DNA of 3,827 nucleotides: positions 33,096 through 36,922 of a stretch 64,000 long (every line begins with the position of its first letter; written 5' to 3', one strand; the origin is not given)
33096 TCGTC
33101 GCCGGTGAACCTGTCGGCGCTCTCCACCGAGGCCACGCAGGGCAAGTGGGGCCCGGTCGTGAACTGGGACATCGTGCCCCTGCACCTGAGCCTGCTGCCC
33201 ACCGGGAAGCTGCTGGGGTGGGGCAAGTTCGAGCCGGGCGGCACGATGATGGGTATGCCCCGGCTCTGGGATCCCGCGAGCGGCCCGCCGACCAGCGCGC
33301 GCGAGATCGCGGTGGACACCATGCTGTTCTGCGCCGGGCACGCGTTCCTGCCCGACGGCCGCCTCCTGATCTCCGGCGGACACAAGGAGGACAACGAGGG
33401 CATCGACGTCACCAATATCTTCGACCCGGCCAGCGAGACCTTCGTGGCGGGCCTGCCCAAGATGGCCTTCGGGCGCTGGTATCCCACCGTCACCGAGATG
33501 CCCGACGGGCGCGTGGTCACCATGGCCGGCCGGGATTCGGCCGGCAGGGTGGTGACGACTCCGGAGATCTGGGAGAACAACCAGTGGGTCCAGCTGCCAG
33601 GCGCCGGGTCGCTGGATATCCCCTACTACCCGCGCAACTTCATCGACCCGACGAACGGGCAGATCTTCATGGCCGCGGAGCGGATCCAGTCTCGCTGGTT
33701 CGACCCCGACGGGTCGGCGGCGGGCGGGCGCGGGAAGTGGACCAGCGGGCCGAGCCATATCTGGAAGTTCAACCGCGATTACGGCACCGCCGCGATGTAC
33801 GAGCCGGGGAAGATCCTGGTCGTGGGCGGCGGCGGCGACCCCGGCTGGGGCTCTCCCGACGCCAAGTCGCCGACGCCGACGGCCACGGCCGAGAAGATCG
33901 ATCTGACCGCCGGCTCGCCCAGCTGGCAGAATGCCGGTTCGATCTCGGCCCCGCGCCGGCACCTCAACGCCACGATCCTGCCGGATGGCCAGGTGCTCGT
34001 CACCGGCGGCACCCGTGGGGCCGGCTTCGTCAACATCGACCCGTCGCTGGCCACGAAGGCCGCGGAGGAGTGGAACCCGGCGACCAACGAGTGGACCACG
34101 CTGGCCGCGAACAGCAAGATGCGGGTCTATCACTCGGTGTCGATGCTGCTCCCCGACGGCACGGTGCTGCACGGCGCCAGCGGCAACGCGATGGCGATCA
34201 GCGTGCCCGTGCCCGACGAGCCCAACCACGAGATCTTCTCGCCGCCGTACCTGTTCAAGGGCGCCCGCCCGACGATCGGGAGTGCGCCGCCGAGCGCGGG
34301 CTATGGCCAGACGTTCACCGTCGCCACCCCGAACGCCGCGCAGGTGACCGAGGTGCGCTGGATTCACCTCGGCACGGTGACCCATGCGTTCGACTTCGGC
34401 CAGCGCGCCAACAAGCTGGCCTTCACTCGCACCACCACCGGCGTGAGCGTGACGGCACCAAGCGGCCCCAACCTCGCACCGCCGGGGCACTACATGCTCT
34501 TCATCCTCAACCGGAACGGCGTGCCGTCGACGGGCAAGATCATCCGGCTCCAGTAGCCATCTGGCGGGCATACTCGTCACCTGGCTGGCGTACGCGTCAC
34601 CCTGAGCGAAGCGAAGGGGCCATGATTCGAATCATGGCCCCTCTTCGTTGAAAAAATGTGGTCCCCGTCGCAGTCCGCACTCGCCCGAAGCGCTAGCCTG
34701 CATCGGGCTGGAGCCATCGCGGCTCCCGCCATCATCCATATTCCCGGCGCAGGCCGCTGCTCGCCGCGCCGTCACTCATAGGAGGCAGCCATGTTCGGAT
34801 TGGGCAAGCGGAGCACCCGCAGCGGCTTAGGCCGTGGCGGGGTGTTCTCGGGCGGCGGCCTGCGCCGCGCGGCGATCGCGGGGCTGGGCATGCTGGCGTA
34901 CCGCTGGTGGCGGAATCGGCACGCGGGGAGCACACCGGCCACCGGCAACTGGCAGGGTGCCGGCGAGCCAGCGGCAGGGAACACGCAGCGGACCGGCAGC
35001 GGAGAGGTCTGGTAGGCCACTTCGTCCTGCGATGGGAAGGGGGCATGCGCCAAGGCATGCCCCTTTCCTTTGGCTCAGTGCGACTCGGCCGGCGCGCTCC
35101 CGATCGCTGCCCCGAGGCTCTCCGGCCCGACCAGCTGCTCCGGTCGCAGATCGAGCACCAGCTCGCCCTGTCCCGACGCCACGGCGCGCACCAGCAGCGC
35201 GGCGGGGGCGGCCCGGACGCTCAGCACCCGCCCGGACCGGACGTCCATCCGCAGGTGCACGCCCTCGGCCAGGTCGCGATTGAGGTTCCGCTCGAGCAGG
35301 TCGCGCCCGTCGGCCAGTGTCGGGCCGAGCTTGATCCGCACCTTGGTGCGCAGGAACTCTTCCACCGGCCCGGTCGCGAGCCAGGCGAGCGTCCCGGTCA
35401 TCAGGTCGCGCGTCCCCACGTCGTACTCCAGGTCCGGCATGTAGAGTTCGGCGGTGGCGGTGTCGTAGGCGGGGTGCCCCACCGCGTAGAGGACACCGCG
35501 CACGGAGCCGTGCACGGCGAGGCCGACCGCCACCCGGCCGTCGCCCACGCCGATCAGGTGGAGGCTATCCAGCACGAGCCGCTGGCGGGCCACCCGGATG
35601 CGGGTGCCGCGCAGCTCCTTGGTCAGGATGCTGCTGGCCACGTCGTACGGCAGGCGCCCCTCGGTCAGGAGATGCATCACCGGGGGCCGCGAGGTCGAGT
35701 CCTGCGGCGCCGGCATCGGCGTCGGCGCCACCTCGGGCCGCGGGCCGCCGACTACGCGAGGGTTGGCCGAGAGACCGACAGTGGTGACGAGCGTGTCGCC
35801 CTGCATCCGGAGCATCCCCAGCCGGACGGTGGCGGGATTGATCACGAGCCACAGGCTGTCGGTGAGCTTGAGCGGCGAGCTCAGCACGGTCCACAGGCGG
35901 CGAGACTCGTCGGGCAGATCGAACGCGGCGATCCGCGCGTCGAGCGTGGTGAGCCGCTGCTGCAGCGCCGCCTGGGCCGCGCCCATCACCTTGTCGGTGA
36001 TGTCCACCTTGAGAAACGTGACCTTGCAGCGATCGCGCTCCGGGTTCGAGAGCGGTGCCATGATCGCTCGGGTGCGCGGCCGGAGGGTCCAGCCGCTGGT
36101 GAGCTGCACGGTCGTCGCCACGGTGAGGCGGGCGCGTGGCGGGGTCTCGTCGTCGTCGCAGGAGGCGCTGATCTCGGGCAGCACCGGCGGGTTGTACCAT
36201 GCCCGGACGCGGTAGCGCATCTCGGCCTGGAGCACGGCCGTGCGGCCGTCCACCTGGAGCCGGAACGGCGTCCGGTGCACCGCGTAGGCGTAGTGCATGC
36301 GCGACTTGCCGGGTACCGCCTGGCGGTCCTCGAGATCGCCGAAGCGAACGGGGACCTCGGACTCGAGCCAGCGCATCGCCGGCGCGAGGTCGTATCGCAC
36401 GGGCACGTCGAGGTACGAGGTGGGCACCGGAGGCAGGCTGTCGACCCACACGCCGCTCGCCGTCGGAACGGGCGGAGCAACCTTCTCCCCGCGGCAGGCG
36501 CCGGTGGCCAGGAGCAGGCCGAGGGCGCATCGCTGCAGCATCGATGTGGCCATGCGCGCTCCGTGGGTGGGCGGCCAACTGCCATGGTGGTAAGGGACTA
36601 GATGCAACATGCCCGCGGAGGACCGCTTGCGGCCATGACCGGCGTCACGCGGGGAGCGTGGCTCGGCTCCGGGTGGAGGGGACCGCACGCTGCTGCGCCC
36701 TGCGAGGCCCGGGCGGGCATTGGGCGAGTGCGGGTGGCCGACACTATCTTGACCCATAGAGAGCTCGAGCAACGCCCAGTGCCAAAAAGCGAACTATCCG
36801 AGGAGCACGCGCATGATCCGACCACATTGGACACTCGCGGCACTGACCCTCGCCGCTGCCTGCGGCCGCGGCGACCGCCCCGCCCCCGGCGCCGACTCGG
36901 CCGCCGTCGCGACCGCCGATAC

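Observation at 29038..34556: Tandem lipoprotein paralogs: extendable Ig-like stalks carrying a complete copper-radical-oxidase domain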

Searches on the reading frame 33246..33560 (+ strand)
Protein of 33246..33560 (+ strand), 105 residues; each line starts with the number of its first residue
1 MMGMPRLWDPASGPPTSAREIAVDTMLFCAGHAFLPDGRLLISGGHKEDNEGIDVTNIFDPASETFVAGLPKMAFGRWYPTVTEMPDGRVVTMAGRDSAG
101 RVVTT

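Call 43: search_solved_structures(query=window:33246-33560:+, max_evalue=10, show_alignments=5)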
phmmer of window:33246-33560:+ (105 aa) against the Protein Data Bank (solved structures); distinct sequences matched with E-value up to 10: 32.
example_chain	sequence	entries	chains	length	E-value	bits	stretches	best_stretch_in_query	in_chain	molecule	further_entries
4unm_A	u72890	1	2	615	5e-19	71.8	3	47-103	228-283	SECRETED PROTEIN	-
5lxz_B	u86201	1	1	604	4e-17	65.7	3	47-103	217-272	Secreted protein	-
5lqi_A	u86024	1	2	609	4.4e-17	65.5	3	47-103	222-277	Secreted protein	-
8tx5_A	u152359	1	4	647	2.7e-13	53.3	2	6-102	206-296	Galactose oxidase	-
8tx6_A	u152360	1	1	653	3.7e-13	52.9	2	6-102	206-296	Galactose oxidase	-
6ryv_A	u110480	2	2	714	1e-12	51.5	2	25-102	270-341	Kelch domain-containing protein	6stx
6ryw_A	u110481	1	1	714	1.1e-12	51.4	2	25-102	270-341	Kelch domain-containing protein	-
6ryx_A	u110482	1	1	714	1.4e-12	51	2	25-102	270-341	Kelch domain-containing protein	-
2eib_A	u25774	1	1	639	3.3e-12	49.8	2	6-100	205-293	Galactose oxidase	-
2wq8_A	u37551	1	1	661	4.4e-12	49.4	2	6-100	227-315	GALACTOSE OXIDASE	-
2eid_A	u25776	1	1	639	4.6e-12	49.4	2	6-100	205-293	Galactose oxidase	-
9g8h_A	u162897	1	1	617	4.7e-12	49.3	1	22-100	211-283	Galactose oxidase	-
9g43_A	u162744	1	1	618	4.7e-12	49.3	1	22-100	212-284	Galactose oxidase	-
2eic_A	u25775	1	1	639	6.3e-12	48.9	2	6-100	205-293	Galactose oxidase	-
6xlt_A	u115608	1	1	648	6.8e-12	48.8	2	6-100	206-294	Galactose oxidase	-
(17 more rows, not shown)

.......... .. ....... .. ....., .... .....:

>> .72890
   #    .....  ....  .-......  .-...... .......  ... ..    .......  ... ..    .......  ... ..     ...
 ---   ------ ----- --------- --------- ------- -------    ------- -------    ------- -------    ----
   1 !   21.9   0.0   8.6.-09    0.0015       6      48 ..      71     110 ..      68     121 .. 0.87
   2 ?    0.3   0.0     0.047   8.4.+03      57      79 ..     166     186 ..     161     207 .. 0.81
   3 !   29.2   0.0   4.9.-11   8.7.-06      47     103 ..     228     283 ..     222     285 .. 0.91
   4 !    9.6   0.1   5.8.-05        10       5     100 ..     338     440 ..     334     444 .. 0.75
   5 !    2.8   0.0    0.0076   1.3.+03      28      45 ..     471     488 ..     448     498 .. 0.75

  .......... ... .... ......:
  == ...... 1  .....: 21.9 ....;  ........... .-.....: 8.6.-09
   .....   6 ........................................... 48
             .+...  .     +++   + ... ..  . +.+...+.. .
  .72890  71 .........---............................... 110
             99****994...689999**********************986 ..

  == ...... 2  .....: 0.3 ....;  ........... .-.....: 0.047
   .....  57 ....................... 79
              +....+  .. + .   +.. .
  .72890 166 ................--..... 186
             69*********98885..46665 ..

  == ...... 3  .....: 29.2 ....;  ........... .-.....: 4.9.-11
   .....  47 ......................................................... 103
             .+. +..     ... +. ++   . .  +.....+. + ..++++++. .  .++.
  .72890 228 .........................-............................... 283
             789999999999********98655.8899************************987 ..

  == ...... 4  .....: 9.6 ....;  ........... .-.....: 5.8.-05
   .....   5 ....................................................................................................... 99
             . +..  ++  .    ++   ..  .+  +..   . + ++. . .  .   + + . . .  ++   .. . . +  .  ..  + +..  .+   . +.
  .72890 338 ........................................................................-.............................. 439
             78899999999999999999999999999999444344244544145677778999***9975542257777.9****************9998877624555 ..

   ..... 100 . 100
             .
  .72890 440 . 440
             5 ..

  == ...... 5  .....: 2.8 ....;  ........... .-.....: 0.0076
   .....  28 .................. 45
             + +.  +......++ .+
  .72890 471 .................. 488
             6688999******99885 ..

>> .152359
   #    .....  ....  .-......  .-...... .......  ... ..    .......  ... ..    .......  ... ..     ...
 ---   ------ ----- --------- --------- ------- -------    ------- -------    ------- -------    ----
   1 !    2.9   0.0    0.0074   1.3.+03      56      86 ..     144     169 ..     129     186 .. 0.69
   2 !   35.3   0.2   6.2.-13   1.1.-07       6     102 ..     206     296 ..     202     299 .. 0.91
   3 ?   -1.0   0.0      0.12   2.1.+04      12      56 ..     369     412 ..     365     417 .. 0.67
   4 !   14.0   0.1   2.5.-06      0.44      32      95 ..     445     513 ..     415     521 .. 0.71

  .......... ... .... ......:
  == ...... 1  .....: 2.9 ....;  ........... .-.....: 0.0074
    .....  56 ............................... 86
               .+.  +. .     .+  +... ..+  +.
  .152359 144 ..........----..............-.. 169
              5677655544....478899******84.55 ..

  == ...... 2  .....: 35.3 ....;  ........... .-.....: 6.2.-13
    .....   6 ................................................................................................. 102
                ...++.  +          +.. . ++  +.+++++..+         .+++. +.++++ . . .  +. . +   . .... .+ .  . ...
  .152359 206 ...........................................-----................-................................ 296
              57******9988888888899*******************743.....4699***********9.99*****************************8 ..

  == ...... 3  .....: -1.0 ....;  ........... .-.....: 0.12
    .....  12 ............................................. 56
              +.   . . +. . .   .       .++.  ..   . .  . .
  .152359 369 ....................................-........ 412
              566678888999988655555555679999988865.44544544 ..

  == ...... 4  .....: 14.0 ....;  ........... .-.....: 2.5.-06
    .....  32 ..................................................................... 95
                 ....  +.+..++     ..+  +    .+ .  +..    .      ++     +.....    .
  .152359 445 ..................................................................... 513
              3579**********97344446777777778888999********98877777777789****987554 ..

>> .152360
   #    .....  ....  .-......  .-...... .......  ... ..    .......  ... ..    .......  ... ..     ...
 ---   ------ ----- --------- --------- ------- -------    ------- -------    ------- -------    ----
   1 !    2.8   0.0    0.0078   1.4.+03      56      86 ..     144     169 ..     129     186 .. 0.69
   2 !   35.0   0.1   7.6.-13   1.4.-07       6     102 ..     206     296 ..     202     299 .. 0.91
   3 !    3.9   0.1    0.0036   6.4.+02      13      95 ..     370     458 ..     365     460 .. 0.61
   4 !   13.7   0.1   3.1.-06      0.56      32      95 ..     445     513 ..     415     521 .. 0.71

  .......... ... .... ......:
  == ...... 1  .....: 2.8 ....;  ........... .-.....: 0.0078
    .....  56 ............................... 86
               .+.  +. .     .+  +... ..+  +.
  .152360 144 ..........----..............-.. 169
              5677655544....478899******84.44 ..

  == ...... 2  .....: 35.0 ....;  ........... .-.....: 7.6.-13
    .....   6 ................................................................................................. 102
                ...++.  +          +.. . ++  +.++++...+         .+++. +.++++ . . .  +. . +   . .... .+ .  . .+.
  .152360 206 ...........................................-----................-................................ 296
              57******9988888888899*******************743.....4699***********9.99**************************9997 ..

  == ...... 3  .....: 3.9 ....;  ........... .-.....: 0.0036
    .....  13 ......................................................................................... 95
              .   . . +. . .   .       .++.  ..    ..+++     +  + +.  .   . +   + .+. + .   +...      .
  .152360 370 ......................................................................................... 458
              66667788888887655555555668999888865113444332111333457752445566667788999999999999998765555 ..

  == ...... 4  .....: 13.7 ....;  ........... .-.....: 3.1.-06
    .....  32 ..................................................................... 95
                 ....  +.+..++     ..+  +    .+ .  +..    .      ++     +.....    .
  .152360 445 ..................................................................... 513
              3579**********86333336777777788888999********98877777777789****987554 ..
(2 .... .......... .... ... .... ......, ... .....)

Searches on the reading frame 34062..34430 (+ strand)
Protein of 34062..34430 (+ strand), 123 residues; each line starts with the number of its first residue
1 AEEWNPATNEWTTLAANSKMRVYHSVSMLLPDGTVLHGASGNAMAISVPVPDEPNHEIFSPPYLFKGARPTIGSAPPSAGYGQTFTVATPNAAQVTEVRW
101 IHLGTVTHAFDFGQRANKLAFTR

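Call 62: search_solved_structures(query=window:34062-34430:+, max_evalue=0.001, show_alignments=5)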
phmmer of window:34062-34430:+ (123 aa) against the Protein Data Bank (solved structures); distinct sequences matched with E-value up to 0.001: 30.
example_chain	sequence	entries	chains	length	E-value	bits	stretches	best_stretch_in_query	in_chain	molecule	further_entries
9g8h_A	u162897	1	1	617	1.7e-16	63.4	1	2-119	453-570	Galactose oxidase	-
9g43_A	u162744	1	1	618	1.7e-16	63.4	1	2-119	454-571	Galactose oxidase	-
6ryw_A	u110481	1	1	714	5.7e-14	55.3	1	1-117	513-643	Kelch domain-containing protein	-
6ryv_A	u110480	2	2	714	6.1e-14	55.2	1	1-117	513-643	Kelch domain-containing protein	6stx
6ryx_A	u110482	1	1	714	7.6e-14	54.9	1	1-117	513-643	Kelch domain-containing protein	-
5lxz_B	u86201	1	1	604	1.2e-13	54.2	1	4-121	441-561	Secreted protein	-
5lqi_A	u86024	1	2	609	1.2e-13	54.2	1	4-121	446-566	Secreted protein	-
4unm_A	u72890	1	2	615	1.4e-13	54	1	4-121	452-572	SECRETED PROTEIN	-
8pjs_A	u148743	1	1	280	8.5e-11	45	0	2-22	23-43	SAKeCEref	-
2eid_A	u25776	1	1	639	1.5e-09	41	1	15-122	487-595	Galactose oxidase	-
2eib_A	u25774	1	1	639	1.5e-09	40.9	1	15-122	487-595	Galactose oxidase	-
1t2x_A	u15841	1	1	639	1.6e-09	40.9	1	15-122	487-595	Galactose Oxidase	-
2eic_A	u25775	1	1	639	1.6e-09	40.9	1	15-122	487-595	Galactose oxidase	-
1gof_A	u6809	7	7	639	1.6e-09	40.9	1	15-122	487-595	GALACTOSE OXIDASE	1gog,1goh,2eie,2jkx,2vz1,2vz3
1k3i_A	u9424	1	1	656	1.7e-09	40.8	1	15-122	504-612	Galactose Oxidase Precursor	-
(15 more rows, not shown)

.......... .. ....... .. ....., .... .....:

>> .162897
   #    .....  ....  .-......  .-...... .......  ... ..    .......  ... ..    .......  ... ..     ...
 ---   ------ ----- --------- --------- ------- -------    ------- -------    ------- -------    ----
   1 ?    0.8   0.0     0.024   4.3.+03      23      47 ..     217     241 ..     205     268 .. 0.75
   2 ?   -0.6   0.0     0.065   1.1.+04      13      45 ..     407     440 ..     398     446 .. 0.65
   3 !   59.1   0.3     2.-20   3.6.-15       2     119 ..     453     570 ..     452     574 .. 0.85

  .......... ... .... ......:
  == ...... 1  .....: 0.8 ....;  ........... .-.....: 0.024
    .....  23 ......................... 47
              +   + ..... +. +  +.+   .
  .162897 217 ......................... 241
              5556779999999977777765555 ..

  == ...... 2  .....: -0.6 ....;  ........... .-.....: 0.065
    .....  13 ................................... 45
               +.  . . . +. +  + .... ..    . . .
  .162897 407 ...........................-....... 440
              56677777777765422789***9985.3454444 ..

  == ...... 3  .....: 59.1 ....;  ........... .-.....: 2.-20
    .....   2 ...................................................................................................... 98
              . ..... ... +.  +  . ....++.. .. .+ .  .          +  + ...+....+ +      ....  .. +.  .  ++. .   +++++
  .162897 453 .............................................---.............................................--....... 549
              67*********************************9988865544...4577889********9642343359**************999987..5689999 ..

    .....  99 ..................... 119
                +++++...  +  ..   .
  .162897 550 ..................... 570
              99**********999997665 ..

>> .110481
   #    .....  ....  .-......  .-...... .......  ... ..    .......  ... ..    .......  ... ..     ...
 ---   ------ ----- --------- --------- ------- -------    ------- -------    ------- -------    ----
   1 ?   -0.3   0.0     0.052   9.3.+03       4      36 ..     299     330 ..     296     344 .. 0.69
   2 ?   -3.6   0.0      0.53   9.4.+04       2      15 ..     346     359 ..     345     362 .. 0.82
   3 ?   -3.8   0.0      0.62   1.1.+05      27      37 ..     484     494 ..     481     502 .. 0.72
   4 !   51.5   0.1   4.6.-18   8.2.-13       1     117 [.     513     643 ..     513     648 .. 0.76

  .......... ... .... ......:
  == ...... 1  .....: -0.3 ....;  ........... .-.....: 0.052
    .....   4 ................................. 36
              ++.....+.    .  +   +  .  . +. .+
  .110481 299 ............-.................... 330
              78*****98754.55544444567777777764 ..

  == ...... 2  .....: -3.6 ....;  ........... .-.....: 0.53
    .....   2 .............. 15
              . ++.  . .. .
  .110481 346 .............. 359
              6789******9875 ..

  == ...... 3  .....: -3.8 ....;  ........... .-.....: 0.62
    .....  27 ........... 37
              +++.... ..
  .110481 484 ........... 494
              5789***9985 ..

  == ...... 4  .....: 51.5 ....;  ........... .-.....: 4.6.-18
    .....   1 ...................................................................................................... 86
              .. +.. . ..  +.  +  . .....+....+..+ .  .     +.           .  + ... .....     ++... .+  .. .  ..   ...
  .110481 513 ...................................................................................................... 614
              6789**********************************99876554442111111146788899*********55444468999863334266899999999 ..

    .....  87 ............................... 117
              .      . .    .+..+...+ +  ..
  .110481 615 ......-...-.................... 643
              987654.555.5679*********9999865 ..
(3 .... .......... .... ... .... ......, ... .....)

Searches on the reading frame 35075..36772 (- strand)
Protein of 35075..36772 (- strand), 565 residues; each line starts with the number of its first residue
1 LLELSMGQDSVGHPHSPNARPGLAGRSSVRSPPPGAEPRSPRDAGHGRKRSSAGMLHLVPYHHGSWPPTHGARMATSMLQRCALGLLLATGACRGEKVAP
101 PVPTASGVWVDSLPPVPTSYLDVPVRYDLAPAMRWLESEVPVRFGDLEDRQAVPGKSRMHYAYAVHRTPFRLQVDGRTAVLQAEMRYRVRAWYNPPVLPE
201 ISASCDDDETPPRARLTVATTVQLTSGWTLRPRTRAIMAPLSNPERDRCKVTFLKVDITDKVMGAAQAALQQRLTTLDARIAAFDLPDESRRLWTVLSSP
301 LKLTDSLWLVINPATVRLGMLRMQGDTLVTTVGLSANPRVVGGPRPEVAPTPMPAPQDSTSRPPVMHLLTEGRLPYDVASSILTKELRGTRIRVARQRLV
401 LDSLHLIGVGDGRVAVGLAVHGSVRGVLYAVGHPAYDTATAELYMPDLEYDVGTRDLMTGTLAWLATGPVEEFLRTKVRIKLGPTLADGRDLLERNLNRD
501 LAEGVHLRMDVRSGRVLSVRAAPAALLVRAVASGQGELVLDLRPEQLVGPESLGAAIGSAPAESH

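Call 3: search_protein_families(library=pfam, proteins=[window:35075-36772:-], max_evalue=0.01)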
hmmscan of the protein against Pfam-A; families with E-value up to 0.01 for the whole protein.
window:35075-36772:- (565 aa): 1 family
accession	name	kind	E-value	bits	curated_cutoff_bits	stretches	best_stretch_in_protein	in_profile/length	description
PF14356.11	DUF4403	-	4.4e-71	240.2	28.3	1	118-536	2-421/425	Domain of unknown function (DUF4403)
